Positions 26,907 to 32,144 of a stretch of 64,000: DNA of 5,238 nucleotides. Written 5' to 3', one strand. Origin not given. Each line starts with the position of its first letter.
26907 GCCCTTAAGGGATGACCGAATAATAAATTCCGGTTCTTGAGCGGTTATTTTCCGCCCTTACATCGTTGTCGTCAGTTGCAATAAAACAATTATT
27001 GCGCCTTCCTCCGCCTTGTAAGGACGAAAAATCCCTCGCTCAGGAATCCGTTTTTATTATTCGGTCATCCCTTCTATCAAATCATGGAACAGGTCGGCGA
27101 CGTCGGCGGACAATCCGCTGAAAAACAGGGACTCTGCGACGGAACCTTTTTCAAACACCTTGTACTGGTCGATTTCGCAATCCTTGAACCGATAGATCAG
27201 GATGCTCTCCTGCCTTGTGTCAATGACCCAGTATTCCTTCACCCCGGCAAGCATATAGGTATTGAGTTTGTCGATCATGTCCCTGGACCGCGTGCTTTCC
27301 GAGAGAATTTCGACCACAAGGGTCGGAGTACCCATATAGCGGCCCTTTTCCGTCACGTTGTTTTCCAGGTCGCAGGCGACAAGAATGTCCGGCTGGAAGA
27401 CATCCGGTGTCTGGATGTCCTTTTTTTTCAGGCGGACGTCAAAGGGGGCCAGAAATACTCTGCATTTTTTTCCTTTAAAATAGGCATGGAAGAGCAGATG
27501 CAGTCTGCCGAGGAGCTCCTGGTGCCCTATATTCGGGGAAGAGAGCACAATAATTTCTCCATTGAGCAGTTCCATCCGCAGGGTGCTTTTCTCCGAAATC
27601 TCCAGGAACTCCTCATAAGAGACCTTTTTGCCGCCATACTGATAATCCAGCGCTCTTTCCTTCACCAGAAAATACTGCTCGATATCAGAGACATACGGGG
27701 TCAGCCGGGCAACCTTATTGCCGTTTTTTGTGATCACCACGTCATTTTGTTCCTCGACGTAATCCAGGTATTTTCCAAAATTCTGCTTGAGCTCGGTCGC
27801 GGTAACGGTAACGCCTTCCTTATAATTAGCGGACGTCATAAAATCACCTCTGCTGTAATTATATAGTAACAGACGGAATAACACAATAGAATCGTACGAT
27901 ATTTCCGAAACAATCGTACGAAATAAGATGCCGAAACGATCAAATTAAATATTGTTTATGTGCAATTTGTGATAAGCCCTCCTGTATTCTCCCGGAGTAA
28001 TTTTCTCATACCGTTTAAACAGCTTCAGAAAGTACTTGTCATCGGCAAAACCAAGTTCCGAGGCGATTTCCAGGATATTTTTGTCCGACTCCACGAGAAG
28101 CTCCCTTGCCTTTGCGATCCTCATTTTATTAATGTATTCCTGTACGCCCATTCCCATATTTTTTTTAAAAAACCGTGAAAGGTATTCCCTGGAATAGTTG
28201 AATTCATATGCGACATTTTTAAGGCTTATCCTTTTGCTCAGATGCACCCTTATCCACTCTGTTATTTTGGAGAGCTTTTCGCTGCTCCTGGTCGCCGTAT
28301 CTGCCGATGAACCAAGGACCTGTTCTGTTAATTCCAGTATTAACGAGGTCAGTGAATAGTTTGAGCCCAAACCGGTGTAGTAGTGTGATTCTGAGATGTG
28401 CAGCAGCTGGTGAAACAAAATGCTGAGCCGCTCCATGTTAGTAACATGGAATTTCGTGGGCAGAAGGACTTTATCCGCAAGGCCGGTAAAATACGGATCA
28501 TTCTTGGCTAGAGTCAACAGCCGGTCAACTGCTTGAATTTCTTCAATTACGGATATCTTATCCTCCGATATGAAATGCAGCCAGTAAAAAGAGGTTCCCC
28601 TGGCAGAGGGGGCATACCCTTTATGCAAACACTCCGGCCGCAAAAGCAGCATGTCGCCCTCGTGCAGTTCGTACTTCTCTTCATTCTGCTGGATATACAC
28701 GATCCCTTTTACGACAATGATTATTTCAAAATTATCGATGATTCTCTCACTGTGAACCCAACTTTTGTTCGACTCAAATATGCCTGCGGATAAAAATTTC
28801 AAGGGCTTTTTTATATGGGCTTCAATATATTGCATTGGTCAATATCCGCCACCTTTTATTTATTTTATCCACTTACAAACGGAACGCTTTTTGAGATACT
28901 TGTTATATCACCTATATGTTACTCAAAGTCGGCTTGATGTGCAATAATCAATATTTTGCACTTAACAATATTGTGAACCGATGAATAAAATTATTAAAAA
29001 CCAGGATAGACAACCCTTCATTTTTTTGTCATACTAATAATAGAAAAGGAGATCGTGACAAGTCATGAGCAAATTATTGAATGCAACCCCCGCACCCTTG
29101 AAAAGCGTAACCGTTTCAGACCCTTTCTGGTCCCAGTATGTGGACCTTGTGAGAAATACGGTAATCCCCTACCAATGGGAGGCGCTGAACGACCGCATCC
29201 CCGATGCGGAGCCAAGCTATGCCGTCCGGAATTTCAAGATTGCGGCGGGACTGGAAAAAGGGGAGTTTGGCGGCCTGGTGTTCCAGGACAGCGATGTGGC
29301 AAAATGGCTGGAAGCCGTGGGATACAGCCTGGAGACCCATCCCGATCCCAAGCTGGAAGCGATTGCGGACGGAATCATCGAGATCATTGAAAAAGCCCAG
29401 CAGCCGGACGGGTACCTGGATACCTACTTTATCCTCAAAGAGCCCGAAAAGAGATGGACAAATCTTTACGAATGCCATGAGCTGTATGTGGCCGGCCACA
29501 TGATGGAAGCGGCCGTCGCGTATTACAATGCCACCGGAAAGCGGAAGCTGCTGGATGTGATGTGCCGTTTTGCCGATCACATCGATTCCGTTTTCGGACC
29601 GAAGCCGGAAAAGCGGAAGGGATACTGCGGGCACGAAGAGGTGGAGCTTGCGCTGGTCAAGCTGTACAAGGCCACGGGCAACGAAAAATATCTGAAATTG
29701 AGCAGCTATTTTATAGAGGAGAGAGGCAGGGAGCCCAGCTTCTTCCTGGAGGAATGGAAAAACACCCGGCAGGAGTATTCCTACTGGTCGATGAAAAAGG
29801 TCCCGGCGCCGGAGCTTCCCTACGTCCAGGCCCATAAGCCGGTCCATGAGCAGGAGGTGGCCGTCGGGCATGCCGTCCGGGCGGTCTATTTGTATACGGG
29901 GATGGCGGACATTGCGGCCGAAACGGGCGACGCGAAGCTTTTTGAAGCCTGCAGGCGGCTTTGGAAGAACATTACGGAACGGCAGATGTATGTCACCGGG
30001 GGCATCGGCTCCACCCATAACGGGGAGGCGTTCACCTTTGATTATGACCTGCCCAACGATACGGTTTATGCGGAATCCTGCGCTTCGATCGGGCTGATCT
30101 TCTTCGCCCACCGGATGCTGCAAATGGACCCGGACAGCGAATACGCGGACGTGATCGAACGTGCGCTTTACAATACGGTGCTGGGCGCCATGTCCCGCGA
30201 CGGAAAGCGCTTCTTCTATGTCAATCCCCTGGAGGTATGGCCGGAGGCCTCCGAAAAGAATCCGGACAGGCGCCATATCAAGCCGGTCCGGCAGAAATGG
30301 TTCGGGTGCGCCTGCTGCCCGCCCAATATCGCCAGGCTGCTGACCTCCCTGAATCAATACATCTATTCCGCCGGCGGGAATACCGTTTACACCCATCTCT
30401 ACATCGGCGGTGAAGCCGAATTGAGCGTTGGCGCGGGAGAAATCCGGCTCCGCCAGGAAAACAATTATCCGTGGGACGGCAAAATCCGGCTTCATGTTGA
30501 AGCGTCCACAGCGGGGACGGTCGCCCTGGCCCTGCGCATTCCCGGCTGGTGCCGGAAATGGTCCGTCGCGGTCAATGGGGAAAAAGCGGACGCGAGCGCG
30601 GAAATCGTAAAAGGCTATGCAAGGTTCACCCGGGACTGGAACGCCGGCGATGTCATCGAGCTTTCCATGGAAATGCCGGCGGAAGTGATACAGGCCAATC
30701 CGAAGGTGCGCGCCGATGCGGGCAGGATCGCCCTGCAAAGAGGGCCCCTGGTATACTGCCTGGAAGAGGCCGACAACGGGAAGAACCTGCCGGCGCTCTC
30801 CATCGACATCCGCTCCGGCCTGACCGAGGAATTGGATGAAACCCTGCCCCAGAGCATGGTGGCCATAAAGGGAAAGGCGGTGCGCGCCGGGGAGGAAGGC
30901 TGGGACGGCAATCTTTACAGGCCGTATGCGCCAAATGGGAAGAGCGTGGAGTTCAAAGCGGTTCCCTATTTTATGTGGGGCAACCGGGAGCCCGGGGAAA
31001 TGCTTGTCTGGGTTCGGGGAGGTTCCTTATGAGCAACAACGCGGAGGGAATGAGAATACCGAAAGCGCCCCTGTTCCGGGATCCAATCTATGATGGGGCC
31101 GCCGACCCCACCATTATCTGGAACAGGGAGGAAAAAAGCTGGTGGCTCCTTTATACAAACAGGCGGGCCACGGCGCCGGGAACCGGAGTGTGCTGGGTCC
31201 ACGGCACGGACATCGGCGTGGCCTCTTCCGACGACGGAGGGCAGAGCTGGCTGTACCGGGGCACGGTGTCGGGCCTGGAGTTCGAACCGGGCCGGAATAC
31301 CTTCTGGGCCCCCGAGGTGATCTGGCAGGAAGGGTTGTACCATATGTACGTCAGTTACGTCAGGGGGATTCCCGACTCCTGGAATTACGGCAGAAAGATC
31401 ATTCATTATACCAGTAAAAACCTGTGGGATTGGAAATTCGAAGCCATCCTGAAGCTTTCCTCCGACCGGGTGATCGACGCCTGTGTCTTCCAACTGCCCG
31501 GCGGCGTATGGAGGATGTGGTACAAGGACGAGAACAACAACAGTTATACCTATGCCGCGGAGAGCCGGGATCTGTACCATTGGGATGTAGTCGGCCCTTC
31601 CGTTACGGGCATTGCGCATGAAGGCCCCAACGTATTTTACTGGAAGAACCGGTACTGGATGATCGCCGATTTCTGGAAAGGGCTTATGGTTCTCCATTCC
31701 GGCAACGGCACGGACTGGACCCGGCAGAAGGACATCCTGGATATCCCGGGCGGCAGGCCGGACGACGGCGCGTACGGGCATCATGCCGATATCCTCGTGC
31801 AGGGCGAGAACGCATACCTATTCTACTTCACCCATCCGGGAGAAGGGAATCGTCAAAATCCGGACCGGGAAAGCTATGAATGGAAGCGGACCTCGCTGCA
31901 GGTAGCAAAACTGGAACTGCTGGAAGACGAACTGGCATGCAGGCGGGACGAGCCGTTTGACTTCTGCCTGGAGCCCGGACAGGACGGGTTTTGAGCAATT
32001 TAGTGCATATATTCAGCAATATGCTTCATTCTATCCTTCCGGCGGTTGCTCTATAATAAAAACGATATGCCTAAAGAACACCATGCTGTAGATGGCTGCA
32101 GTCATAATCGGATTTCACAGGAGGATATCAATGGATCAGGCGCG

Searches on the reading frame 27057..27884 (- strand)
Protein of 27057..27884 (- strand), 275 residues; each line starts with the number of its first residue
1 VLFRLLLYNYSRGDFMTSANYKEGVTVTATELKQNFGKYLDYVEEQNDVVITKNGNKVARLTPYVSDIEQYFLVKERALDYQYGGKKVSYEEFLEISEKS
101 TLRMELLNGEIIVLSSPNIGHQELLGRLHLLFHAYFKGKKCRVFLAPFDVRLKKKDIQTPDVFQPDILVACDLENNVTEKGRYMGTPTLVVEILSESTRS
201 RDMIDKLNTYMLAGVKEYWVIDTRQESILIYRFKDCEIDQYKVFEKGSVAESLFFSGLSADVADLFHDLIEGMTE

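Call 73: search_protein_families(library=pfam, proteins=[window:27057-27884:-], max_evalue=0.0001)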
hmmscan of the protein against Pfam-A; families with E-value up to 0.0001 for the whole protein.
window:27057-27884:- (275 aa): 2 families
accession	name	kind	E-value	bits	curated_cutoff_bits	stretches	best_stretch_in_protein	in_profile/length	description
PF05685.18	Uma2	-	1.6e-30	106.2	27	1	91-263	2-172/172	Putative restriction endonuclease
PF02604.26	PhdYeFM_antitox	-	2.4e-09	37.3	29.8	1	26-64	3-42/74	Antitoxin Phd_YefM, type II toxin-antitoxin system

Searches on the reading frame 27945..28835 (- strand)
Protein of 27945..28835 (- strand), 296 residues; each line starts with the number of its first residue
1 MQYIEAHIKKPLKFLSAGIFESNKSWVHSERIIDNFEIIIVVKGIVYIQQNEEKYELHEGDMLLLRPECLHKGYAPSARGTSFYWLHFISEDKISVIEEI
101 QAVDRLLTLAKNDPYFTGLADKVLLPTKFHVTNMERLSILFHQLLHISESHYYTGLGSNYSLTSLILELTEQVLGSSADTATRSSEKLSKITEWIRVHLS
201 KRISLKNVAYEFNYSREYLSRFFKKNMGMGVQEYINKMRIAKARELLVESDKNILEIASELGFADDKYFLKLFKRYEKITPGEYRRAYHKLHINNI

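Call 73: search_protein_families(library=pfam, proteins=[window:27945-28835:-], max_evalue=0.0001)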
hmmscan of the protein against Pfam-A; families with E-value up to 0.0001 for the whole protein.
window:27945-28835:- (296 aa): 4 families
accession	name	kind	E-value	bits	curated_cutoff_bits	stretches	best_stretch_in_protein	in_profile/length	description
PF12833.13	HTH_18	-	7.3e-23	81.1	33.6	1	209-286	2-79/80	Helix-turn-helix domain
PF00165.29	HTH_AraC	-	2.3e-18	66.3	26.6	2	196-236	2-42/42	Bacterial regulatory helix-turn-helix proteins, AraC family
PF02311.25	AraC_binding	-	1.5e-12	47.8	21.1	1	17-116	5-105/135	AraC-like ligand binding domain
PF07883.17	Cupin_2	-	5.3e-05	23.3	27.2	0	35-85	19-68/70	Cupin domain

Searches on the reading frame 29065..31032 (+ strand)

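Call 7: search_protein_families(library=pfam, proteins=[window:29065-31032:+], max_evalue=0.001)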
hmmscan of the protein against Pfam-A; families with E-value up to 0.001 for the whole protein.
window:29065-31032:+ (655 aa): 3 families
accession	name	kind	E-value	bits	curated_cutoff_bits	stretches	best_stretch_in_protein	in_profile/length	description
PF07944.18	Beta-AFase-like_GH127_cat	-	2.2e-120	402.5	24.9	1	14-430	1-375/376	Beta-L-arabinofuranosidase, GH127 catalytic domain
PF20737.2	Glyco_hydro127C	-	3.8e-26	91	23.7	1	540-651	2-71/71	Glycoside hydrolase family 127 C-terminal domain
PF20736.2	Glyco_hydro127M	-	3.8e-24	85.1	24.2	1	440-537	1-95/95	Beta-L-arabinofuranosidase, GH127 middle domain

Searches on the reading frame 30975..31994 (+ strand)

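Call 7: search_protein_families(library=pfam, proteins=[window:30975-31994:+], max_evalue=0.001)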
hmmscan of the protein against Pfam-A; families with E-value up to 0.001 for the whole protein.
window:30975-31994:+ (339 aa): 1 family
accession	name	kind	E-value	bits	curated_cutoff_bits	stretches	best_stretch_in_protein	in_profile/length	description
PF04616.20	Glyco_hydro_43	-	1.4e-05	25.1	32.2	0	102-231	60-198/288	Glycosyl hydrolases family 43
